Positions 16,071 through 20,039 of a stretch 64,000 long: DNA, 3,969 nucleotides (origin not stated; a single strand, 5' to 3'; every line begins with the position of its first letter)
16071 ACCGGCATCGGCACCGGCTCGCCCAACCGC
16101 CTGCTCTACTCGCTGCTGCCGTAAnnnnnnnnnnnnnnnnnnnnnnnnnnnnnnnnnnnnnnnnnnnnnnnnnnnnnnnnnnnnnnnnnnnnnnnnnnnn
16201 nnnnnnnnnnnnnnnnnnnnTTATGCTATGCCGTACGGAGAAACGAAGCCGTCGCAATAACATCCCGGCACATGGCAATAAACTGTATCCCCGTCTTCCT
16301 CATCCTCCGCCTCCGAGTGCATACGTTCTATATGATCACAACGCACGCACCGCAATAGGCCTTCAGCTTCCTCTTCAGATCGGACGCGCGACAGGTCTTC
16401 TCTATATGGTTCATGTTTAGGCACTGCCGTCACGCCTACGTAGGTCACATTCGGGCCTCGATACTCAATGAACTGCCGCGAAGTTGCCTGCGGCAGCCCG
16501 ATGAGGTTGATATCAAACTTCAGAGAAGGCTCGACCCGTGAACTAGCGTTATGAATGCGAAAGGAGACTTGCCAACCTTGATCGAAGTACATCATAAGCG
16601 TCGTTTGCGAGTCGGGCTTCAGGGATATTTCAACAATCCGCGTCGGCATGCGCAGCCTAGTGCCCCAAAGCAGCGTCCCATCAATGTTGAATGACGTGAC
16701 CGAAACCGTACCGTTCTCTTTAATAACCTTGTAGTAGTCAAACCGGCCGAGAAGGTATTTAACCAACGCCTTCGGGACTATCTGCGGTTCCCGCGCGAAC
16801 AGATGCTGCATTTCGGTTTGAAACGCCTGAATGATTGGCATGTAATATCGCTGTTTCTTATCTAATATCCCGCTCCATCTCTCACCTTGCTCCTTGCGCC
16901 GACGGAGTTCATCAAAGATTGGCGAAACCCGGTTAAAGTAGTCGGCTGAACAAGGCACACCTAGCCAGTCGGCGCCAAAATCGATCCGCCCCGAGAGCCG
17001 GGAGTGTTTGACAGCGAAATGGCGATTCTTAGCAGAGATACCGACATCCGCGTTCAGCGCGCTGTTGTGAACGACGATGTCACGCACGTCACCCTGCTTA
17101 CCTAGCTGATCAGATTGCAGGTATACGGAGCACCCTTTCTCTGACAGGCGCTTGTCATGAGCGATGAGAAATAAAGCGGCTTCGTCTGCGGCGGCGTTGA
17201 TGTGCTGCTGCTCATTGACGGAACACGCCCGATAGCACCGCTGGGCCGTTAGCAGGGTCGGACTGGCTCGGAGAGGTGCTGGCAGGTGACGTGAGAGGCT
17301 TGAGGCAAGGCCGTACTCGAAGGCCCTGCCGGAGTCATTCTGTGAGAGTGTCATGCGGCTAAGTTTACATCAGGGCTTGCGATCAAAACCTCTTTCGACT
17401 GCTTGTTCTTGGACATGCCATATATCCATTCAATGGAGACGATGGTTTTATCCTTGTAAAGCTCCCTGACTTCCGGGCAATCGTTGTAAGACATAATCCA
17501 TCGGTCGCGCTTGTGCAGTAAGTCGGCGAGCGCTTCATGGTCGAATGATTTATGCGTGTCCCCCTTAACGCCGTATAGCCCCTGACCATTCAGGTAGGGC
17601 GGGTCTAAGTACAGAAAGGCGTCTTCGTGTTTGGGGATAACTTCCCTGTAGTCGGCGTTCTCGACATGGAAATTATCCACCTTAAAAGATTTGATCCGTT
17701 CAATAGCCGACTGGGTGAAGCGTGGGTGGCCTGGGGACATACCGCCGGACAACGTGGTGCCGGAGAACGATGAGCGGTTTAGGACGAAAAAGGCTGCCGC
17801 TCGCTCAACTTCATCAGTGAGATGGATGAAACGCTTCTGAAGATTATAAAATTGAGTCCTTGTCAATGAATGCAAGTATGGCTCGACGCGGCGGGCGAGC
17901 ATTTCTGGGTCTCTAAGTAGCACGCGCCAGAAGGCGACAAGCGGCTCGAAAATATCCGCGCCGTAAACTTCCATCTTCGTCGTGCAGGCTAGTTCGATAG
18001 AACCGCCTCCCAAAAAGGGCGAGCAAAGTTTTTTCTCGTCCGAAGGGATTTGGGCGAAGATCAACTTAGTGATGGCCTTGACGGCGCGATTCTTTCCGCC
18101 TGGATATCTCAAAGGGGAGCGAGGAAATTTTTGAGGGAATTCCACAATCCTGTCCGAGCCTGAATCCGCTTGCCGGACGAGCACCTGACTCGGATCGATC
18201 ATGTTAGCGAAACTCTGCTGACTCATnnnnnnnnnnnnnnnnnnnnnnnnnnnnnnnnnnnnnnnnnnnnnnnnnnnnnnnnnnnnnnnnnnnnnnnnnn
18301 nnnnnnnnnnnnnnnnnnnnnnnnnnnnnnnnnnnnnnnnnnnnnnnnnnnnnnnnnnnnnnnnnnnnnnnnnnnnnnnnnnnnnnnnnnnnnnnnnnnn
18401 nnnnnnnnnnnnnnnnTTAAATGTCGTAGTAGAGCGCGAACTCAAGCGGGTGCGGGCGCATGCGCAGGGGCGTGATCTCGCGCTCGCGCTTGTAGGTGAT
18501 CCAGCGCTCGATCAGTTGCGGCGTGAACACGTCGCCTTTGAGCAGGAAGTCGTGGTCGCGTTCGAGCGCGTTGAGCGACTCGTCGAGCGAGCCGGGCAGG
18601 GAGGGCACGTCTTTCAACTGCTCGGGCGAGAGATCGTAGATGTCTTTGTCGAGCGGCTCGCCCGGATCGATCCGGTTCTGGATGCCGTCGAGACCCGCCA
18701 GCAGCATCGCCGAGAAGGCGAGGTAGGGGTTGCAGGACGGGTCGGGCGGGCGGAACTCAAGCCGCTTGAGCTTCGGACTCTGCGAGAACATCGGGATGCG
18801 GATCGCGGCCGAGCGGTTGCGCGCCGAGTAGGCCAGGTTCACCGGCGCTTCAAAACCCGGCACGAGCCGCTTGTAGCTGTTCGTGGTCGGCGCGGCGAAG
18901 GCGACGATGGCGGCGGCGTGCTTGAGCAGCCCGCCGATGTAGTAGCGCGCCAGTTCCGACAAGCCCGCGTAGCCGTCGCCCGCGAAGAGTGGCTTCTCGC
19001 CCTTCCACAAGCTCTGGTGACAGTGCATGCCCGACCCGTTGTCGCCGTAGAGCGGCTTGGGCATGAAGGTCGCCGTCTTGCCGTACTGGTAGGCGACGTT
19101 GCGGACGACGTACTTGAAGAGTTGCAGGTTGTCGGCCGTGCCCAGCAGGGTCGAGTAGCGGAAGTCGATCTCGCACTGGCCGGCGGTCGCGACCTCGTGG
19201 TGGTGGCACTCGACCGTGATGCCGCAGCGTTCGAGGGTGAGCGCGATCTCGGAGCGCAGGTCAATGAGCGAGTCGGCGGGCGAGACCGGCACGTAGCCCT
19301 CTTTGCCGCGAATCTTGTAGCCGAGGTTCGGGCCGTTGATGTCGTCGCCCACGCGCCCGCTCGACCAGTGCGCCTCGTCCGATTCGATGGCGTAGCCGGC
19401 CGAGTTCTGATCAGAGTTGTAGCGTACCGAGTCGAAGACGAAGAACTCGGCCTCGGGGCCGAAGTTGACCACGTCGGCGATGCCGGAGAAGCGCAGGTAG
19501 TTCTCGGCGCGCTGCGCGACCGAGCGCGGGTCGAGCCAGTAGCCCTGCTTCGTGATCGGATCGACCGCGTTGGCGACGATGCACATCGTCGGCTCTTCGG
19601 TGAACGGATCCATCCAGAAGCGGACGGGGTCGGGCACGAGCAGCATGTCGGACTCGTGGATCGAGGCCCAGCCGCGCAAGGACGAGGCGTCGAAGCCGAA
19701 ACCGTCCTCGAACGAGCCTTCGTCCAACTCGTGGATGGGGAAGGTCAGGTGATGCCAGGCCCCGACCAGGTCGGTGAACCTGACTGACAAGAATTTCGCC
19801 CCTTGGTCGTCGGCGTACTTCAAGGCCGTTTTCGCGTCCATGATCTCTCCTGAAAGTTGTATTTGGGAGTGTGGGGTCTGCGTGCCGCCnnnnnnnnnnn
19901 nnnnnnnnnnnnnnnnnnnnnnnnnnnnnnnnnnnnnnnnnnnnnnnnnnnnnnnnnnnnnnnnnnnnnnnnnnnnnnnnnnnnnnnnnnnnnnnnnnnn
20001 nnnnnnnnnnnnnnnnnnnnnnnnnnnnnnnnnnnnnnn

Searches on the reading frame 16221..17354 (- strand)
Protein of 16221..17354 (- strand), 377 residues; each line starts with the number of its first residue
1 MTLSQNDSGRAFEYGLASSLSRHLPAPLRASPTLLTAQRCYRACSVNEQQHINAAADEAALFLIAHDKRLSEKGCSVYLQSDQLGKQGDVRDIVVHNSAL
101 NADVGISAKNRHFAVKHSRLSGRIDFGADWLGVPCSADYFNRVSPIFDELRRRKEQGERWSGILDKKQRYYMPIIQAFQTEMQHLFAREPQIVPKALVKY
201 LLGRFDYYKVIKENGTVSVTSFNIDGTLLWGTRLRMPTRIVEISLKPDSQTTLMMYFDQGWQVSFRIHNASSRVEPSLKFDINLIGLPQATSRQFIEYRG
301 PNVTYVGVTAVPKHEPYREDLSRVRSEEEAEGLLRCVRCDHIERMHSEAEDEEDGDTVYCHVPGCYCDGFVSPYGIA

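Call 77: search_protein_families(library=pfam, proteins=[window:16221-17354:-], max_evalue=0.01)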
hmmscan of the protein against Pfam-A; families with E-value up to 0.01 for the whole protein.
window:16221-17354:- (377 aa): 1 family
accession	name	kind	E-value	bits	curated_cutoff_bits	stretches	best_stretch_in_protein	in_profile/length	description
PF09556.15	RE_HaeIII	-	3.7e-81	273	25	1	9-288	1-298/298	HaeIII restriction endonuclease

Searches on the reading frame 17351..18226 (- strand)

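Call 77: search_protein_families(library=pfam, proteins=[window:17351-18226:-], max_evalue=0.01)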
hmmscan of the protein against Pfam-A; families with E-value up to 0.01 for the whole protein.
window:17351-18226:- (291 aa): 1 family
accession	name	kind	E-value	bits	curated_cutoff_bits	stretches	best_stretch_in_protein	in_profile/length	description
PF02086.21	MethyltransfD12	-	1.3e-33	117.2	22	1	41-271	1-253/253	D12 class N6 adenine-specific DNA methyltransferase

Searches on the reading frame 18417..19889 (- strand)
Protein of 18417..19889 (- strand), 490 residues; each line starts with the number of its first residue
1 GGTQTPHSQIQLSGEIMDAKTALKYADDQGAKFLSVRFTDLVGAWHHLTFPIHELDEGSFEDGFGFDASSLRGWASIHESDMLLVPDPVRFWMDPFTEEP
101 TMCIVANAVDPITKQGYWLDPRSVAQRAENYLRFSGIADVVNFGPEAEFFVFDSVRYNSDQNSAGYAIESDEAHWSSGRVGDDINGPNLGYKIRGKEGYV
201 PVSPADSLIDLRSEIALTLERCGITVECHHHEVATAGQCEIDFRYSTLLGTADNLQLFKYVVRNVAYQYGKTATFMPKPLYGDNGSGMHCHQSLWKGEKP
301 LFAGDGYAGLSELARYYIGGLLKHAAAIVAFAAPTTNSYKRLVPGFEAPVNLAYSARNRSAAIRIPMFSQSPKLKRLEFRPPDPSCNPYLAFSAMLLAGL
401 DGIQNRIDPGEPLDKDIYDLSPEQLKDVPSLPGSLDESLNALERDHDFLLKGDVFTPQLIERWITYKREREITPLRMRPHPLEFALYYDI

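Call 47: search_protein_families(library=pfam, proteins=[window:18417-19889:-], max_evalue=0.0001)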
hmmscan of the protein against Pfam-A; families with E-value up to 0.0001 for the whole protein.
window:18417-19889:- (490 aa): 2 families
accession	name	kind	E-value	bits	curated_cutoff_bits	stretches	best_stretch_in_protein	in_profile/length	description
PF00120.29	Gln-synt_C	-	3.8e-133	444.3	24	1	120-487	3-344/344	Glutamine synthetase, catalytic domain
PF03951.24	Gln-synt_N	-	6.9e-27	93.3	33.4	1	31-110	2-81/82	Glutamine synthetase, beta-Grasp domain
